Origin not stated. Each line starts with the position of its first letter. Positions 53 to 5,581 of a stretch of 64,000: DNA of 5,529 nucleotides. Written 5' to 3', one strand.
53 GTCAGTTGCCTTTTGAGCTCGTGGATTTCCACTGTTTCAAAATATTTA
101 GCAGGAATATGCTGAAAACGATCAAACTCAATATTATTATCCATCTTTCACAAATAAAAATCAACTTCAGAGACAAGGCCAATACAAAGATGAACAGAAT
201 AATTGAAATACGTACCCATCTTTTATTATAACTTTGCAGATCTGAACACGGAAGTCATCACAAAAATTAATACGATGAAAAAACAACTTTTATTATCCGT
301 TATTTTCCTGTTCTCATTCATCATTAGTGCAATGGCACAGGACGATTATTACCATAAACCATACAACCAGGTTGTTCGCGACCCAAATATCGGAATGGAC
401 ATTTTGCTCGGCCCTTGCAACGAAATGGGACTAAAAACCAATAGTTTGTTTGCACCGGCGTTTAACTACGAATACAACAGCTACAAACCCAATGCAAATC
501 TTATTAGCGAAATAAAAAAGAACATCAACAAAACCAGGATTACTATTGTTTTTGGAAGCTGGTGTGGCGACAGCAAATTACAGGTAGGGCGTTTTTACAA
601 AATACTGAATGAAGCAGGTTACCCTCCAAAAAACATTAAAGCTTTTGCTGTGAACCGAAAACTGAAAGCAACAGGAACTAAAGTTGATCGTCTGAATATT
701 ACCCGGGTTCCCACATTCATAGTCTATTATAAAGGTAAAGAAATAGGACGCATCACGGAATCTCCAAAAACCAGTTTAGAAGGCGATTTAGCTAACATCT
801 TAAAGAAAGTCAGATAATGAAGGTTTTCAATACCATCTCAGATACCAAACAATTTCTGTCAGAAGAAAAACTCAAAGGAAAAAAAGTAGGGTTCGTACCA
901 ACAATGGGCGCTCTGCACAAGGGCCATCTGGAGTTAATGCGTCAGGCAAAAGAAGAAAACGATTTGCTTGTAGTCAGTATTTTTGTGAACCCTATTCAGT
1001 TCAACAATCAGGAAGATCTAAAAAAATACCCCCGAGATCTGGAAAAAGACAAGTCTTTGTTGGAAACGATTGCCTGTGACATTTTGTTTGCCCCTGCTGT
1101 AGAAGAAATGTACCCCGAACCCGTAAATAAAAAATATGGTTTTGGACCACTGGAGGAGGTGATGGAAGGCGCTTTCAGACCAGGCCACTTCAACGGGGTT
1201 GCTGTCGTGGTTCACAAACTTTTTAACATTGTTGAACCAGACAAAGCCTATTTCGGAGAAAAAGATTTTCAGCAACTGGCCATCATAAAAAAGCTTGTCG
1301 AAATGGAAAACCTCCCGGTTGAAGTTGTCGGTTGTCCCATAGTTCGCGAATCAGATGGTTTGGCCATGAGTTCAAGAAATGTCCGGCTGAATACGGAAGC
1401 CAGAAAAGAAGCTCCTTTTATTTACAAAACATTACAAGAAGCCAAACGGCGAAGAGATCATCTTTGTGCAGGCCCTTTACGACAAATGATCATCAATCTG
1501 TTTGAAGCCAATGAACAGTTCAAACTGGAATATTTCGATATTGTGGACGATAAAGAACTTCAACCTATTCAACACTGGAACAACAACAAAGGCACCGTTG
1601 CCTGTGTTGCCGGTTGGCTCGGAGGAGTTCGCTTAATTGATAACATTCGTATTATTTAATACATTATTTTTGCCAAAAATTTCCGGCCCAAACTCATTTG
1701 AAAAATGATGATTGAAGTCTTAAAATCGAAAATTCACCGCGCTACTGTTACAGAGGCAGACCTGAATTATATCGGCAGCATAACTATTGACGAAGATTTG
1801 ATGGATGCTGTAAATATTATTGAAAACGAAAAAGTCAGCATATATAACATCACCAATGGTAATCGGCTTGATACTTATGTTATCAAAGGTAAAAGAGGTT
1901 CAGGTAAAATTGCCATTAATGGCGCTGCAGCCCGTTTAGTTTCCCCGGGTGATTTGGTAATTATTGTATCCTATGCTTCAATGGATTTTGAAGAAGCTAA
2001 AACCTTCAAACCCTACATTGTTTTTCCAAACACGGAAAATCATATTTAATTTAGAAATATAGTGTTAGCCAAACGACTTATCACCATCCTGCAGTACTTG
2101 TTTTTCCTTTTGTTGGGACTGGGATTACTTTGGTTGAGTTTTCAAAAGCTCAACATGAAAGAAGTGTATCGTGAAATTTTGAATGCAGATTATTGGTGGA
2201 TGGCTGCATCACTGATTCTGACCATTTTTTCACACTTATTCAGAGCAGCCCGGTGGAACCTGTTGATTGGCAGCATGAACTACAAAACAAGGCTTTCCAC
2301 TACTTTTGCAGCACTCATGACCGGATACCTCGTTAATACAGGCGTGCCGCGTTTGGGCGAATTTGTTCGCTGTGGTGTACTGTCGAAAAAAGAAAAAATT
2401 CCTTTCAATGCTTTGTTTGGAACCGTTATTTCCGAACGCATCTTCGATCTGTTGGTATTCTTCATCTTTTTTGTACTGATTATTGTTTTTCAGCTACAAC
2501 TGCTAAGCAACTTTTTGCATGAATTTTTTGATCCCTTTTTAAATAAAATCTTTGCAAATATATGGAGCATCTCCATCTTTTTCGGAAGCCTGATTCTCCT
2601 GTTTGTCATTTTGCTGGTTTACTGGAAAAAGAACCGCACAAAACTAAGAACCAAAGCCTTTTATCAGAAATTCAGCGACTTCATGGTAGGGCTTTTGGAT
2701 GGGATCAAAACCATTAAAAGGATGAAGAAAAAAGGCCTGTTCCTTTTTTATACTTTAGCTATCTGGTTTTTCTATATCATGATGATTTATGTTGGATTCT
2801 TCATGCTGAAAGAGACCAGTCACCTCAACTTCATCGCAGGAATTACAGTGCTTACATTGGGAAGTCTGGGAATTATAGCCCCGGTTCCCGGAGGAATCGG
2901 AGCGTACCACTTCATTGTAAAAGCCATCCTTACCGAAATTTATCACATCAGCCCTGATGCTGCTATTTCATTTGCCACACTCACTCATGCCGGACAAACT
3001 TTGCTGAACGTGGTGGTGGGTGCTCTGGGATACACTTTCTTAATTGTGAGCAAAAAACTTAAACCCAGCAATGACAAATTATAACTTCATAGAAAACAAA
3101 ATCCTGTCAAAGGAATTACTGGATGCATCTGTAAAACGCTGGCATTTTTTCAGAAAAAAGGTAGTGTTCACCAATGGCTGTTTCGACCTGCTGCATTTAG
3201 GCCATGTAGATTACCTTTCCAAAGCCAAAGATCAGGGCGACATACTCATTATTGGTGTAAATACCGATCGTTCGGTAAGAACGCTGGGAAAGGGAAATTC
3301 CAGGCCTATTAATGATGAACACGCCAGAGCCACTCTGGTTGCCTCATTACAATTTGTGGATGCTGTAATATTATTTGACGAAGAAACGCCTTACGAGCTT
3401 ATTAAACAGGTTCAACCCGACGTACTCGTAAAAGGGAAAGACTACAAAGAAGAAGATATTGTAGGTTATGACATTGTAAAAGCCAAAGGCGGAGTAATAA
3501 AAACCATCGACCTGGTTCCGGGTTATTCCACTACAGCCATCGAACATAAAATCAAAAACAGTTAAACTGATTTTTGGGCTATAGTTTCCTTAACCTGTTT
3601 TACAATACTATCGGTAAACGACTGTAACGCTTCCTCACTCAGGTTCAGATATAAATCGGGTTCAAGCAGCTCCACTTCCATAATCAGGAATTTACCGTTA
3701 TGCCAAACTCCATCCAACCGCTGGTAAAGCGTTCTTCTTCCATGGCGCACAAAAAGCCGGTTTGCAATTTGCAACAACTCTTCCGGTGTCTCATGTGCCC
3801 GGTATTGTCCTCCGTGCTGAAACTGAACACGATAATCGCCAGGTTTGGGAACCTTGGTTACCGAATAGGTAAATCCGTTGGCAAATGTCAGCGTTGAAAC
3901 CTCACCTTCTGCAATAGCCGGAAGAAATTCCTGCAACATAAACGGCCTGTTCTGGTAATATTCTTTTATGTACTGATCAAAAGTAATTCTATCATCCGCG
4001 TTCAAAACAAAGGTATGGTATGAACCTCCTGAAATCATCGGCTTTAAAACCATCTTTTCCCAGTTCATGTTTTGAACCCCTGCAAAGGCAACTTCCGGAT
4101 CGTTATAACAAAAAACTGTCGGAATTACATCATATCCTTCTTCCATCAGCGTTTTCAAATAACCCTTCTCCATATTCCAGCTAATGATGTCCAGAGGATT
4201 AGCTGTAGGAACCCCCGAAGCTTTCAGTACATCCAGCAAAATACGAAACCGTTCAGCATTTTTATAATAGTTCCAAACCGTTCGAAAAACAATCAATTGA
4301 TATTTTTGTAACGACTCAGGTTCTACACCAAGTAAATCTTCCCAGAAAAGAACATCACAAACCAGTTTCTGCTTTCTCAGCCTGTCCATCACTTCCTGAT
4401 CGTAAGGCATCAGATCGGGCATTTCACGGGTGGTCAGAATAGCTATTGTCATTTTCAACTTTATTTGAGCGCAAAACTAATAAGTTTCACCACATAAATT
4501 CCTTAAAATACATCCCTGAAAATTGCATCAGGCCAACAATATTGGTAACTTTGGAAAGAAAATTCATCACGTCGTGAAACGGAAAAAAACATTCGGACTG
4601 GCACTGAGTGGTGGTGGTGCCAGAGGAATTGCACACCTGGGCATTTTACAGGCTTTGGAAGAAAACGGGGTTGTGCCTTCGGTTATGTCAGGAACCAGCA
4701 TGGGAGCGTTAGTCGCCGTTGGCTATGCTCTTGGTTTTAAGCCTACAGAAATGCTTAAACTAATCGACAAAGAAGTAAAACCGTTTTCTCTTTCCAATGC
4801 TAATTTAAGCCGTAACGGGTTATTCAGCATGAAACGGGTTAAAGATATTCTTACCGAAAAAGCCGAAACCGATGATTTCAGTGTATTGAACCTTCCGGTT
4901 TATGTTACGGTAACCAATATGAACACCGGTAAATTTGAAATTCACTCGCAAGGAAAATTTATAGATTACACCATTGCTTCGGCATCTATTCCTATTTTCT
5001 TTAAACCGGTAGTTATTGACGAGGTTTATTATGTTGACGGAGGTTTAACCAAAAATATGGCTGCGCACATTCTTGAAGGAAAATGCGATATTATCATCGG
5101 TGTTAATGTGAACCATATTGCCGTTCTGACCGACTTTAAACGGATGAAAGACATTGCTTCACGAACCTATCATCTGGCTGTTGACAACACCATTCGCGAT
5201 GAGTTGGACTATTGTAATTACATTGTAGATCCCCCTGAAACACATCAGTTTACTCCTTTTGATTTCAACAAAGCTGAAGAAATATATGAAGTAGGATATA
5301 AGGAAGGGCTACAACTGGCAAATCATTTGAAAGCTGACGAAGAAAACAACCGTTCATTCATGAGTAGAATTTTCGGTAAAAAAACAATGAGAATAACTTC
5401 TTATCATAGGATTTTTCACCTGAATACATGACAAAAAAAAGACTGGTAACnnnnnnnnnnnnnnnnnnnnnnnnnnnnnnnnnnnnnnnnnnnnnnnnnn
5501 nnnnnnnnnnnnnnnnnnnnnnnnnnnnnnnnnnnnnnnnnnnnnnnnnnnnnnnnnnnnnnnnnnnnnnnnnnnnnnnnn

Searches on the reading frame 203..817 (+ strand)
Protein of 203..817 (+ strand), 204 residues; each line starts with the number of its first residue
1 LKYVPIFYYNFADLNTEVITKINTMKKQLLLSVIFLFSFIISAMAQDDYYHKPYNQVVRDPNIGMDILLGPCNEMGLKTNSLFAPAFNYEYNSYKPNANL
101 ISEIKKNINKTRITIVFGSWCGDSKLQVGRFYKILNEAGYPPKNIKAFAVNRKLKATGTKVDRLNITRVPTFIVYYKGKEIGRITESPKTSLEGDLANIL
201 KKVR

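Call 85: search_protein_families(library=pfam, proteins=[window:203-817:+], max_evalue=0.001)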
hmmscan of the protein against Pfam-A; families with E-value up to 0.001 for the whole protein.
window:203-817:+ (204 aa): 1 family
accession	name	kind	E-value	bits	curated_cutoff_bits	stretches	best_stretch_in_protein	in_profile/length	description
PF00085.26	Thioredoxin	-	0.00087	19.7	23.5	0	105-190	15-95/103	Thioredoxin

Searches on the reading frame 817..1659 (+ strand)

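Call 85: search_protein_families(library=pfam, proteins=[window:817-1659:+], max_evalue=0.001)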
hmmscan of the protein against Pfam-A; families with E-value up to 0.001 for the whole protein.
window:817-1659:+ (280 aa): 1 family
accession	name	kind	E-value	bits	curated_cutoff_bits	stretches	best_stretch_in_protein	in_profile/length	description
PF02569.21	Pantoate_ligase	-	1.7e-104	349.2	20.7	1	2-277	1-267/268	Pantoate-beta-alanine ligase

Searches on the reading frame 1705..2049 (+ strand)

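Call 85: search_protein_families(library=pfam, proteins=[window:1705-2049:+], max_evalue=0.001)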
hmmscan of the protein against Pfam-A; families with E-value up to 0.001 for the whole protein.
window:1705-2049:+ (114 aa): 1 family
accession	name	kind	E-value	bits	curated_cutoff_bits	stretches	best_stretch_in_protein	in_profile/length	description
PF02261.22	Asp_decarbox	-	6.9e-52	174.6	25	1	1-114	1-114/115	Aspartate decarboxylase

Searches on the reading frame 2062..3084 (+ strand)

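Call 85: search_protein_families(library=pfam, proteins=[window:2062-3084:+], max_evalue=0.001)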
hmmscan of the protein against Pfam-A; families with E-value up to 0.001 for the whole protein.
window:2062-3084:+ (340 aa): 1 family
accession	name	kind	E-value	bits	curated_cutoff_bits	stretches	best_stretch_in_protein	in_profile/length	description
PF03706.18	LPG_synthase_TM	-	3.1e-42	145.5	33.4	1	16-320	5-302/302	Lysylphosphatidylglycerol synthase TM region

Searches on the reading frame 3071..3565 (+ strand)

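Call 85: search_protein_families(library=pfam, proteins=[window:3071-3565:+], max_evalue=0.001)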
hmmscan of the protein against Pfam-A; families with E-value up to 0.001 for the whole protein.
window:3071-3565:+ (164 aa): 1 family
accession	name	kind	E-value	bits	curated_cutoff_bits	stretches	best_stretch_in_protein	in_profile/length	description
PF01467.32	CTP_transf_like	-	1.2e-18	68.1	21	1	33-129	1-94/133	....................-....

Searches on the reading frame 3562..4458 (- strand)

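Call 85: search_protein_families(library=pfam, proteins=[window:3562-4458:-], max_evalue=0.001)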
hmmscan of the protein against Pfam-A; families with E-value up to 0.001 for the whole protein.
window:3562-4458:- (298 aa): 1 family
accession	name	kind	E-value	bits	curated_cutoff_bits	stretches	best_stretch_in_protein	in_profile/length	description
PF02955.21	GSH-S_ATP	-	5.1e-09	36.3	23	1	133-235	31-135/175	Prokaryotic glutathione synthetase, ATP-grasp domain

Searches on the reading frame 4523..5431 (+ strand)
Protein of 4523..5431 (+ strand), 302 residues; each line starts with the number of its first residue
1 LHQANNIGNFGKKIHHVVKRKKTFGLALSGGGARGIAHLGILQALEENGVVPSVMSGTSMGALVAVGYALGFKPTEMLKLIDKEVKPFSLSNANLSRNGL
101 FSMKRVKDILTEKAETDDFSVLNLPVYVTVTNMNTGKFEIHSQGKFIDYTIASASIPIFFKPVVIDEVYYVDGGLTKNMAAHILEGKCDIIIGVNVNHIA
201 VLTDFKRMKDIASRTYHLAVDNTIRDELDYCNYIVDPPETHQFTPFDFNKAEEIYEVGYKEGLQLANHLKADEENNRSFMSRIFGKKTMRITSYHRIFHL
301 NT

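Call 85: search_protein_families(library=pfam, proteins=[window:4523-5431:+], max_evalue=0.001)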
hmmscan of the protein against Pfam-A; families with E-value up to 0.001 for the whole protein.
window:4523-5431:+ (302 aa): 1 family
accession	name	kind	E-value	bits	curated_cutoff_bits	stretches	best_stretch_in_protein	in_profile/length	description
PF01734.28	Patatin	-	8.3e-31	108.1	27.7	1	26-183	1-189/191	Patatin-like phospholipase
